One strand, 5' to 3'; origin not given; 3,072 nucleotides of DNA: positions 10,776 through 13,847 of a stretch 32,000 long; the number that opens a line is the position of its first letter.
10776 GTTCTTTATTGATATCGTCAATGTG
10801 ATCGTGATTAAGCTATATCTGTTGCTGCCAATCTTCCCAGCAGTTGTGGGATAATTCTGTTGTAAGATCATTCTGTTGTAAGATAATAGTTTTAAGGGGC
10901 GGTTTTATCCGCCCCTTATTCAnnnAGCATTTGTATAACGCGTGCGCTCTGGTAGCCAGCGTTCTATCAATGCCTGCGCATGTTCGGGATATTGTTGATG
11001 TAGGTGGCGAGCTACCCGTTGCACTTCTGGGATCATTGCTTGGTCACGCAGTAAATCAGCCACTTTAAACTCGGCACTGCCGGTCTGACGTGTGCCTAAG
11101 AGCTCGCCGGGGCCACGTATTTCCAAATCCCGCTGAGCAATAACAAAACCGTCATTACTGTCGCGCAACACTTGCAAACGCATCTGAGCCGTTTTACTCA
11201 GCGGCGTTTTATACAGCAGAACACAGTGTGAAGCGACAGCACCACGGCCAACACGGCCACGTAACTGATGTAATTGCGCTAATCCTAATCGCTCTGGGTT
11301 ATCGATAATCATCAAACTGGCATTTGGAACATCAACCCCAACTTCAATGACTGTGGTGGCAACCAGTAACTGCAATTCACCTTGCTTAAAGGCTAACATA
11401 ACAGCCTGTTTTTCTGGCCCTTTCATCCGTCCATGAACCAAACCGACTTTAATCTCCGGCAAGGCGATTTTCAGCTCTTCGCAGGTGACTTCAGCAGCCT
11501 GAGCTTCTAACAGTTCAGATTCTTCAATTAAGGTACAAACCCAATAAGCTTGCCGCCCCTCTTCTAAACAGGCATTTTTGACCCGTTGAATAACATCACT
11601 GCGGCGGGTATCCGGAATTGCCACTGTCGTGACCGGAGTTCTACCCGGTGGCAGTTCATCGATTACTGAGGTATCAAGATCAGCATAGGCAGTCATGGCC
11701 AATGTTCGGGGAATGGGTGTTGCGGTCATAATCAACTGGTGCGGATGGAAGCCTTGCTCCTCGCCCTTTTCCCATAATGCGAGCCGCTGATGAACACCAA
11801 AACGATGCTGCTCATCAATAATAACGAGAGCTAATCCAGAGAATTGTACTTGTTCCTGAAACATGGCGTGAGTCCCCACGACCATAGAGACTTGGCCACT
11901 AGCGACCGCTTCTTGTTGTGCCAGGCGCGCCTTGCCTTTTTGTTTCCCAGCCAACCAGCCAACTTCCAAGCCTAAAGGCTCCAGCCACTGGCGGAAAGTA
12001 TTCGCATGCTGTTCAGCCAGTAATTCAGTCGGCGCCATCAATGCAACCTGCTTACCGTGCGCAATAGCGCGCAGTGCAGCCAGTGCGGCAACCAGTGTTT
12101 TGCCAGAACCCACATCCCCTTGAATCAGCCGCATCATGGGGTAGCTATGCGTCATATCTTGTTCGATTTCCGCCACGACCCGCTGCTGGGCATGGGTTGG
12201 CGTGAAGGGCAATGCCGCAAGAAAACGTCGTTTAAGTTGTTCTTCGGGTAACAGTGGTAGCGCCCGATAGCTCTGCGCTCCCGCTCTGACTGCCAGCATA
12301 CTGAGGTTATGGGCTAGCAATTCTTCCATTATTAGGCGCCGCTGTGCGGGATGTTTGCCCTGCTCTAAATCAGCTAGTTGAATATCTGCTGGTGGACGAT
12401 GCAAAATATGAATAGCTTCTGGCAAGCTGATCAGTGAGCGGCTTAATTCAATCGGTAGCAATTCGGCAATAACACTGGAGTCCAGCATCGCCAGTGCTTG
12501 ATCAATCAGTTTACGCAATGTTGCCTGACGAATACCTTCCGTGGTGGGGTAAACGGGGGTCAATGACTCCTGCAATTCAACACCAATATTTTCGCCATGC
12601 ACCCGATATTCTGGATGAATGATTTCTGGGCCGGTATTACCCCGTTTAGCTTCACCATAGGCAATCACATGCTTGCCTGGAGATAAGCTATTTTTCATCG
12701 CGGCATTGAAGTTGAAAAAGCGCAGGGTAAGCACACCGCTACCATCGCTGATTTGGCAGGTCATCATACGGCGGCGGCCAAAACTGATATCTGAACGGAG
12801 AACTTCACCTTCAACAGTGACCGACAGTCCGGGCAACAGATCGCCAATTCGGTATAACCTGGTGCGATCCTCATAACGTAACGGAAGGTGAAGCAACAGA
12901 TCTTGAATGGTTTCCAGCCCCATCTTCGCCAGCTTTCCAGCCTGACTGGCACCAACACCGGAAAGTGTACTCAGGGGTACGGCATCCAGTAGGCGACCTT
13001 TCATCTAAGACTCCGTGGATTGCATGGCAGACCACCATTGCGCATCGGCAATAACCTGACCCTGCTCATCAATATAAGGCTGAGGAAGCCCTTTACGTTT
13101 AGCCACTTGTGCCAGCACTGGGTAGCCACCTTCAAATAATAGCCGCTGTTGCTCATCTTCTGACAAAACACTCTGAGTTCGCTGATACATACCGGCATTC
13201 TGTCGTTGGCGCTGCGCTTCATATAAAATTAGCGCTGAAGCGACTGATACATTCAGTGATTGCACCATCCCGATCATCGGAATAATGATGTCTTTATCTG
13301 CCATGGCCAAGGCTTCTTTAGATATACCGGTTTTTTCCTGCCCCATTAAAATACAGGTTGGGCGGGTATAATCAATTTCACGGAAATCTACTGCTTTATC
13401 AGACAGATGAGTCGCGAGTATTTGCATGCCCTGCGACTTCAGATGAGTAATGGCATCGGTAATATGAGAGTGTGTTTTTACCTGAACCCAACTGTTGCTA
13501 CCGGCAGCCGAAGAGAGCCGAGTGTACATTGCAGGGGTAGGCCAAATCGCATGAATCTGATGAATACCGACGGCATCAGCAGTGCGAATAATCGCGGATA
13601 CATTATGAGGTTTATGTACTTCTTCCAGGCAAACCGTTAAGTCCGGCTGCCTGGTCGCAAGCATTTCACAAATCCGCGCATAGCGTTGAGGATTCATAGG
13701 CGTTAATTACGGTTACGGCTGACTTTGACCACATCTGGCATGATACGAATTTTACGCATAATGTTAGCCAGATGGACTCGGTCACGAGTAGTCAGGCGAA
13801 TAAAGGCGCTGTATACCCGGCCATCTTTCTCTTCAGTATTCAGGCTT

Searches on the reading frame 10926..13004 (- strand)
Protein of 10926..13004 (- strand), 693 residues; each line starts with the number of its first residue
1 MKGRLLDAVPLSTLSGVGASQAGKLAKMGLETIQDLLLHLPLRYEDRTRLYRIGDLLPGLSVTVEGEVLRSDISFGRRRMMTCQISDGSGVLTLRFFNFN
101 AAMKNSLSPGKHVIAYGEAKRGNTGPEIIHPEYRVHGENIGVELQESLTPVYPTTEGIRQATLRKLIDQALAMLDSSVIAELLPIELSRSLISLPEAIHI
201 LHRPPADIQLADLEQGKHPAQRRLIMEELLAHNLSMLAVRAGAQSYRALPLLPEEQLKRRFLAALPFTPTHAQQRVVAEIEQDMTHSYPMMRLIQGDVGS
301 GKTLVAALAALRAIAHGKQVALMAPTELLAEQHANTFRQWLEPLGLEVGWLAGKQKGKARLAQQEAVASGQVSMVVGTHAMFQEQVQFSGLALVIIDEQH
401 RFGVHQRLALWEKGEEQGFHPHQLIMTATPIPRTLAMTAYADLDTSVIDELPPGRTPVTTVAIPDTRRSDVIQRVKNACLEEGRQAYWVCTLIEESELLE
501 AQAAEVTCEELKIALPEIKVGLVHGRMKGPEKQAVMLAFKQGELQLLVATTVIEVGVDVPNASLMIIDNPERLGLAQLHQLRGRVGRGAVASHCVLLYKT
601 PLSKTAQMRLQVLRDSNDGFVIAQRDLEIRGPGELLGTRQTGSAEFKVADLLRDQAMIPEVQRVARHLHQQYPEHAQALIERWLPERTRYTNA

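Call 68: search_protein_families(library=pfam, proteins=[window:10926-13004:-], max_evalue=0.00001)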
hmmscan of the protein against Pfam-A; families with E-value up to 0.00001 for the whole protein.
window:10926-13004:- (693 aa): 9 families
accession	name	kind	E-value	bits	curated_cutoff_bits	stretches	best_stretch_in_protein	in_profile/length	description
PF00270.35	DEAD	-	9.3e-26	91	26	1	271-435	2-164/167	DEAD/DEAH box helicase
PF17191.10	RecG_wedge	-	5.5e-22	78.5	23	1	15-172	6-160/162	RecG wedge domain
PF00271.37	Helicase_C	-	4e-20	72.5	23.5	1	480-587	12-108/110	Helicase conserved C-terminal domain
PF04851.21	ResIII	-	9.6e-13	48.8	22.5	1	268-430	3-162/164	Type III restriction enzyme, res subunit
PF01336.31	tRNA_anti-codon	-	2.7e-11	43.7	27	1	62-135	1-74/75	OB-fold nucleic acid binding domain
PF19833.4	RecG_dom3_C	-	2.8e-10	40.6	26.8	1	617-675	2-61/87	ATP-dependent DNA helicase RecG, domain 3, C-terminal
PF13604.12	AAA_30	-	3.9e-07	30.4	27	0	282-416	11-114/191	AAA domain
PF07517.20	SecA_DEAD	-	2.2e-06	27.6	24.6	1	297-360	98-161/290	SecA DEAD-like domain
PF00176.29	SNF2-rel_dom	-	3.4e-06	26.8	24.9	1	296-435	24-168/290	SNF2-related domain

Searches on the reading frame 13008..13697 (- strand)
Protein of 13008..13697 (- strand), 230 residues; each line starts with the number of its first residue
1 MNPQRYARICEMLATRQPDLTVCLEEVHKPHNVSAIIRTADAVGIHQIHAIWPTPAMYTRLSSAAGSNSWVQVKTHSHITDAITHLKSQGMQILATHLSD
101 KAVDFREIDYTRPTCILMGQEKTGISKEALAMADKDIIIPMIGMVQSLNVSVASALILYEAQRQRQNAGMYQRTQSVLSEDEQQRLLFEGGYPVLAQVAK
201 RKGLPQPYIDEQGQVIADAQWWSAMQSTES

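Call 68: search_protein_families(library=pfam, proteins=[window:13008-13697:-], max_evalue=0.00001)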
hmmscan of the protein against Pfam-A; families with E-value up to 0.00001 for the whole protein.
window:13008-13697:- (230 aa): 2 families
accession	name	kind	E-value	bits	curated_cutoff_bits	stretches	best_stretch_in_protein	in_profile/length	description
PF00588.24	SpoU_methylase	-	4.8e-38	130.9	29.7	1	20-159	2-142/142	SpoU rRNA Methylase family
PF12105.13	SpoU_methylas_C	-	2.4e-24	85.2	25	1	163-218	1-54/54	SpoU, rRNA methylase, C-terminal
